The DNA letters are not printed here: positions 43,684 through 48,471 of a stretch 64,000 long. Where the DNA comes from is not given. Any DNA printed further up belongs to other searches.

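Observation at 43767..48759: Self-contained RHS/YD polymorphic-toxin cassette inserted between MFS and heparinase-like genes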

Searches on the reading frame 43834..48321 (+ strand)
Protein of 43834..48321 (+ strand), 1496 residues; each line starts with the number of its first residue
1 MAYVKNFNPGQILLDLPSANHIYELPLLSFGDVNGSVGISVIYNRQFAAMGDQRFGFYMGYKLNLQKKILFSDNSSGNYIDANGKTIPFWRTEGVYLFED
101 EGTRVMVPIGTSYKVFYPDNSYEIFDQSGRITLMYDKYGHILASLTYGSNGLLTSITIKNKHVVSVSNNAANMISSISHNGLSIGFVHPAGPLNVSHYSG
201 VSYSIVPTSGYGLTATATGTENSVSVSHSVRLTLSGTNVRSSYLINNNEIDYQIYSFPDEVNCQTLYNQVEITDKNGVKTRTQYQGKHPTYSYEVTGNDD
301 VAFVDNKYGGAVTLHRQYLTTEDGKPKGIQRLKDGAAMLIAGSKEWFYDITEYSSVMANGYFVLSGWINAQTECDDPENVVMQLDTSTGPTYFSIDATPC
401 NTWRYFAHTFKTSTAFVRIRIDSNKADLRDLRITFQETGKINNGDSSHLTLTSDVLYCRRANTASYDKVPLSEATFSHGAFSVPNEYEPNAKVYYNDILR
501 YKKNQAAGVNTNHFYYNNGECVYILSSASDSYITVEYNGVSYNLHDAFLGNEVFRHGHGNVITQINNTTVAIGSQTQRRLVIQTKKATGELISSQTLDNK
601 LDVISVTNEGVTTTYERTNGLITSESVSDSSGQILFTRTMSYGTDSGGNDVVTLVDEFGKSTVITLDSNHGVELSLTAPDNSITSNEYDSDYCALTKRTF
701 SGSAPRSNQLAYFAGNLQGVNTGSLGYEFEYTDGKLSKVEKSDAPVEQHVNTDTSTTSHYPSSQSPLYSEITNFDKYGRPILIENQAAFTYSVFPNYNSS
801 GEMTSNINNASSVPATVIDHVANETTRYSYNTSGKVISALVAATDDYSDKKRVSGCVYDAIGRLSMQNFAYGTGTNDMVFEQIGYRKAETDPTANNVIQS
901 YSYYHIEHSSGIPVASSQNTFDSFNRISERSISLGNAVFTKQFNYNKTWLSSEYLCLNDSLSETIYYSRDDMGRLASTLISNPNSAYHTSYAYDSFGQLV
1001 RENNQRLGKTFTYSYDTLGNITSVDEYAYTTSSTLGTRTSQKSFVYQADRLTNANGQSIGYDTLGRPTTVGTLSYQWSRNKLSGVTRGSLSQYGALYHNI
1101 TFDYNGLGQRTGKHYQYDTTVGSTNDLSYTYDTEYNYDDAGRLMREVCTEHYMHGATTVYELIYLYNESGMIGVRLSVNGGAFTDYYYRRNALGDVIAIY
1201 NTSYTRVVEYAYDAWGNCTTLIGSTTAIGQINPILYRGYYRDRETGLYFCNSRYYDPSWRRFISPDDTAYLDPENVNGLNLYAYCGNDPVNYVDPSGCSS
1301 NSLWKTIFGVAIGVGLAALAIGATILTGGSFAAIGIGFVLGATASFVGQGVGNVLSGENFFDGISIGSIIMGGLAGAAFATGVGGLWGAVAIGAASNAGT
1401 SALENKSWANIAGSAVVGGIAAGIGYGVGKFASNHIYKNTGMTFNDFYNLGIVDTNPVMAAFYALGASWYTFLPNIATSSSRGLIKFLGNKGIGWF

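Call 6: search_protein_families(library=pfam, proteins=[window:43834-48321:+], max_evalue=0.1)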
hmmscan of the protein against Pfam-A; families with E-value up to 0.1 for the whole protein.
window:43834-48321:+ (1496 aa): 1 family
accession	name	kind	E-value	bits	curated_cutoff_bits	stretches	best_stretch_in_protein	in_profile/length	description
PF05593.20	RHS_repeat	-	8e-08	32.9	22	1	993-1024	1-31/38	RHS Repeat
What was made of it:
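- Checked: RHS_repeat, E = 8e-8 (call 6).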

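Call 7: search_protein_families(library=ncbifam, proteins=[window:43834-48321:+], max_evalue=0.1)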
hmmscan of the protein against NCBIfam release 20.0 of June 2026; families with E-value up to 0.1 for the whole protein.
window:43834-48321:+ (1496 aa): 2 families
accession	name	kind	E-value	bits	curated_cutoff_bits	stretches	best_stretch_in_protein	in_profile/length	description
TIGR03696.1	Rhs_assc_core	domain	2.1e-21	76.2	32.5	1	1212-1297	1-75/76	RHS repeat-associated core domain-containing protein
TIGR01643.1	YD_repeat_2x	repeat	2.3e-08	34.2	15.8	0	993-1024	1-31/42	YD repeat-containing protein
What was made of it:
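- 43834..47466 (+): RHS/YD beta-shell (aa 1-1211). It includes a conserved N-terminus (aa 1-45) and a beta-rich insertion at about aa 325-470 that has no Pfam match. RHS_repeat and YD_repeat hits (calls 6, 7).
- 47467..47724 (+): RHS-associated core (aa 1212-1297) with the predicted aspartyl autoprotease motif (D1266 ... D1294-P-S-G1297). The predicted cleavage site is after G1297. TIGR03696, E = 2e-21 (call 7).
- On RHS/YD-repeat polymorphic toxins: TIGR01643, E = 2e-8 (calls 6, 7). TIGR03696 scores 76 bits against a cut-off of 32.5, covering aa 1212-1297 (call 7).
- Checked: TIGR03696 Rhs_assc_core, E = 2e-21, covering aa 1212-1297 and 75 of 76 profile positions (call 7).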

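Call 12: find_homologous_proteins(query=window:43834-48321:+)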
Query window:43834-48321:+ (1496 aa): 71 proteins with E <= 0.001 among 8000 candidates.
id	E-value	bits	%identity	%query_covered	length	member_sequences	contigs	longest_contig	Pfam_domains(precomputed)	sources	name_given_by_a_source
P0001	0.0e+0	3392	100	100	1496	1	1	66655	PF05593.20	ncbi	-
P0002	0.0e+0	2751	90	92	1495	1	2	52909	PF05593.20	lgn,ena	-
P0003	0.0e+0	2491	78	96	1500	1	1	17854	PF05593.20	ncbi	-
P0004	1.2e-246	840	35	96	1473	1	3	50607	PF05593.20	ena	-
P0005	1.3e-246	840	38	87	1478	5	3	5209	PF05593.20,PF25023.2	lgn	-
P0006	5.6e-242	825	37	96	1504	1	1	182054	PF05593.20,PF25023.2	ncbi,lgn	-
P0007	2.5e-239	816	36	95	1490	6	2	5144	PF05593.20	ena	-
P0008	6.1e-238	811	37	92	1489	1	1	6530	PF05593.20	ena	-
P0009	1.3e-232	794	35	96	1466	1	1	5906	PF05593.20,PF25023.2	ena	-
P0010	1.6e-227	777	35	96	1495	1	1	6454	PF05593.20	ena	-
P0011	6.8e-209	715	36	86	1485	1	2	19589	PF05593.20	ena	-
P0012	1.1e-206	708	35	93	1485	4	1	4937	PF05593.20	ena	-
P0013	9.5e-203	695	34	92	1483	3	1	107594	PF05593.20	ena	-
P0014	3.1e-202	693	35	87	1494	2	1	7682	PF05593.20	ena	-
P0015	6.2e-195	669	34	95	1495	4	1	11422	PF05593.20,PF25023.2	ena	-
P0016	7.7e-190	652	33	96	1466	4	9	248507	PF05593.20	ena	-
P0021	2.7e-182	627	31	93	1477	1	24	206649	PF25023.2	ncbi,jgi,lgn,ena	-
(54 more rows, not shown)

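Call 15: find_encoding_contigs(protein=P0001, flank=10000, max_places=3)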
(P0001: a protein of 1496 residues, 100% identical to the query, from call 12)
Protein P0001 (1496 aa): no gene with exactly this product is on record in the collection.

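Call 16: find_encoding_contigs(protein=P0002, flank=10000, max_places=3)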
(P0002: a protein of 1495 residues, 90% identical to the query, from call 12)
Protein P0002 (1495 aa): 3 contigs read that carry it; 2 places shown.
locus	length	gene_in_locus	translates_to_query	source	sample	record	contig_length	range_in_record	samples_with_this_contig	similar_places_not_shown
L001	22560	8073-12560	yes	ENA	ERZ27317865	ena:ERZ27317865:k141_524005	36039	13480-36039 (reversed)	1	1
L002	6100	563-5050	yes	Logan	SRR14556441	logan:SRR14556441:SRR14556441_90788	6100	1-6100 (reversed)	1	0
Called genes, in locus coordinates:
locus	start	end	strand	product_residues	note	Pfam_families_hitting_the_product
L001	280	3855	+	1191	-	PF01855:POR_N, PF17147:PFOR_II, PF01558:POR, PF10371:EKR, PF00037:Fer4 (faint), PF12838:Fer4_7, PF13484:Fer4_16 (weak), PF02775:TPP_enzyme_C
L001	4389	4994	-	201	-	PF10688:Imp-YgjV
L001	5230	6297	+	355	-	PF01145:Band_7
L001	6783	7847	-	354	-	PF00365:PFK, PF01513:NAD_kinase (weak)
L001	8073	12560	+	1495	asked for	PF05593:RHS_repeat (faint)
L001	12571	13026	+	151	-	-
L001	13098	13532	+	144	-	-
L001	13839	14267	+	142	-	PF02142:MGS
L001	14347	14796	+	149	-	PF09148:DUF1934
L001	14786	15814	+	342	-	PF06144:DNA_pol3_delta, PF21694:DNA_pol3_delta_C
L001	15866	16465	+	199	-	PF00160:Pro_isomerase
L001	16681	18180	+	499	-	PF00478:IMPDH, PF00571:CBS (faint)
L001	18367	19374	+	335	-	PF03590:AsnA, PF00152:tRNA-synt_2 (faint)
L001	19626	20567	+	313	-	-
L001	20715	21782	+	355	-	PF02424:ApbE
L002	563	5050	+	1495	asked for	PF05593:RHS_repeat (faint)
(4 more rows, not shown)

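Call 17: find_encoding_contigs(protein=P0003, flank=10000, max_places=3)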
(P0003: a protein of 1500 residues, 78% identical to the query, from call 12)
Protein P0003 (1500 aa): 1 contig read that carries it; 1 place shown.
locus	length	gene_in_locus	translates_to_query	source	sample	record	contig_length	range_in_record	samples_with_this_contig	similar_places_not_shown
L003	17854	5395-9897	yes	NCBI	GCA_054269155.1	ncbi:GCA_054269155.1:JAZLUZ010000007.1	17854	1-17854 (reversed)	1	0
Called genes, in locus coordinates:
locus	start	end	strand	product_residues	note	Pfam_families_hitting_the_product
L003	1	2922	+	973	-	?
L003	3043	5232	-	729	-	PF13306:LRR_5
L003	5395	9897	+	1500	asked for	PF05593:RHS_repeat (faint)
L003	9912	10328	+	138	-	-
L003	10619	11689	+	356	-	PF00535:Glycos_transf_2, PF10111:Glyco_tranf_2_2, PF13641:Glyco_tranf_2_3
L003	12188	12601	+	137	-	PF00164:Ribosom_S12_S23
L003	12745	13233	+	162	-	PF00177:Ribosomal_S7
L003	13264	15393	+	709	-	PF00009:GTP_EFTU, PF22042:EF-G_D2, PF03144:GTP_EFTU_D2, PF14492:EFG_III, PF16658:RF3_C (weak), PF03764:EFG_IV, PF00679:EFG_C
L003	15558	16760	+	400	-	PF00009:GTP_EFTU, PF03144:GTP_EFTU_D2, PF03143:GTP_EFTU_D3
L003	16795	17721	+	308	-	PF07155:ECF-ribofla_trS (weak), PF12822:ECF_trnsprt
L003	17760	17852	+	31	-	?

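Call 27: find_related_loci(query=A3, collection=genome_contigs, flank=8000)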
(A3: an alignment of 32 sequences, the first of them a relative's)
Query A3 (1496 aa) in genome_contigs; peptide patterns used: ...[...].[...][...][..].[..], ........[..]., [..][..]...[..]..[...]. (x = any residue, [..] = any of these).
600 stretches matched a pattern (row limit reached: there are more); 570 encode a relative of the query (tblastn E <= 1e-3); the best 80 are kept; 80 distinct loci.
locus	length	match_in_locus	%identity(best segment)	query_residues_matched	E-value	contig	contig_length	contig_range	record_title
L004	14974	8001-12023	37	1-1357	0e+0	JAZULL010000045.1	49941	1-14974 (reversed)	MAG: Eubacteriales bacterium isolate T1900044912_TS20190378.MAGScoT_cleanbin_000022 SGB_3316_k141_1530763, whole genome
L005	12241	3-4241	34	11-1441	0e+0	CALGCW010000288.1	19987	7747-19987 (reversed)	MAG TPA_asm: uncultured Clostridia bacterium isolate SRR6425794_bin.80_CONCOCT_v1.1_MAG genome assembly, contig: ERZ1767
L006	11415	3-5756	34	11-1404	0e+0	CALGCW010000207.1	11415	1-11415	MAG TPA_asm: uncultured Clostridia bacterium isolate SRR6425794_bin.80_CONCOCT_v1.1_MAG genome assembly, contig: ERZ1767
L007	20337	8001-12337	75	1019-1496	6e-155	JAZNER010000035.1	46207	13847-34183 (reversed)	MAG: Eubacteriales bacterium isolate T1900044719_TS20190185.MAGScoT_cleanbin_000016 SGB_1897_k141_1129823, whole genome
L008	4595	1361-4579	32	1-1087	3e-146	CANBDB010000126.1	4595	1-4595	MAG TPA_asm: uncultured Clostridia bacterium isolate SRR15429246_bin.2_metawrap_v1.3_MAG genome assembly, contig: NODE.1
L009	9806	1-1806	37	829-1417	4e-100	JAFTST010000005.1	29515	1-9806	MAG: Clostridia bacterium isolate RGIG4116 Roe_deer_Cecum.Co__c166137, whole genome shotgun sequence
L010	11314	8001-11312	29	3-1077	1e-91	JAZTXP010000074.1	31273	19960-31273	MAG: Eubacteriales bacterium isolate T1900045329_YK20190018.MAGScoT_cleanbin_000027 SGB_6499_k141_889834, whole genome s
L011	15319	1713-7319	49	957-1346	2e-91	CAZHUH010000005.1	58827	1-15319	MAG TPA_asm: uncultured Oscillospiraceae bacterium isolate SRP222994_co1_570 genome assembly, contig: NODE_800_length_58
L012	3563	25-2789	39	908-1401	3e-88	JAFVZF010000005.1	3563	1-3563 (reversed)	MAG: Paludibacteraceae bacterium isolate RGIG5529 Sheep_Colon.Co__c220526, whole genome shotgun sequence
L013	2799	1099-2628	37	956-1491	1e-83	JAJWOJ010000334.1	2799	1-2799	MAG: Clostridiales bacterium isolate B44_16.fa NODE_7815_length_2799_cov_3.038994, whole genome shotgun sequence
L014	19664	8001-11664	43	999-1428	6e-76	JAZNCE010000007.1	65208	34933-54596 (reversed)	MAG: Eubacteriales bacterium isolate T1900044737_TS20190203.MAGScoT_cleanbin_000006 SGB_2028_k141_1835756, whole genome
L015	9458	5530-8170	43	999-1364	8e-76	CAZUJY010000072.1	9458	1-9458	MAG TPA_asm: uncultured Ruminococcus sp. isolate SRP315200_co1_543 genome assembly, contig: NODE_16573_length_9458_cov_1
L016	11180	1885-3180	36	960-1422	2e-60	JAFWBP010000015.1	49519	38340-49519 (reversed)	MAG: Clostridia bacterium isolate RGIG5591 Sheep_Colon.Co__c2142785, whole genome shotgun sequence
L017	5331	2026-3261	35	864-1321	6e-59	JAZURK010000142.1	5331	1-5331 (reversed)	MAG: Christensenellaceae bacterium isolate T1900044851_TS20190317.MAGScoT_cleanbin_000090 SGB_3027_k141_2686766, whole g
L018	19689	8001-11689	36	961-1425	7e-66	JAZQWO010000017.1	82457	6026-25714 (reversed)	MAG: Eubacteriales bacterium isolate T1900045166_TC20190160.MAGScoT_cleanbin_000001 SGB_5137_k141_1734122, whole genome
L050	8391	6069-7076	36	921-1297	4e-46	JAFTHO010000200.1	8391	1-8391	MAG: Clostridia bacterium isolate RGIG3825 Roe_deer_Cecum-1__c709717, whole genome shotgun sequence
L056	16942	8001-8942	33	951-1297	3e-44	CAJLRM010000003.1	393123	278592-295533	MAG TPA_asm: uncultured Clostridiales bacterium isolate ERR1600743-bin.83 genome assembly, contig: NODE_9_length_393123_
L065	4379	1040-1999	37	967-1297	3e-42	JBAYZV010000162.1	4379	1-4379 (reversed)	MAG: Candidatus Izemoplasmatales bacterium isolate SO_2017_CLC_65 scaffold_40069_c1_PH3_2017, whole genome shotgun seque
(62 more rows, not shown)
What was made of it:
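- On Tse5-like Rhs pore-forming effectors: Relatives are Clostridia MAGs (call 27).
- Checked: All relatives are uncultured Clostridia/Eubacteriales MAGs (call 27).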
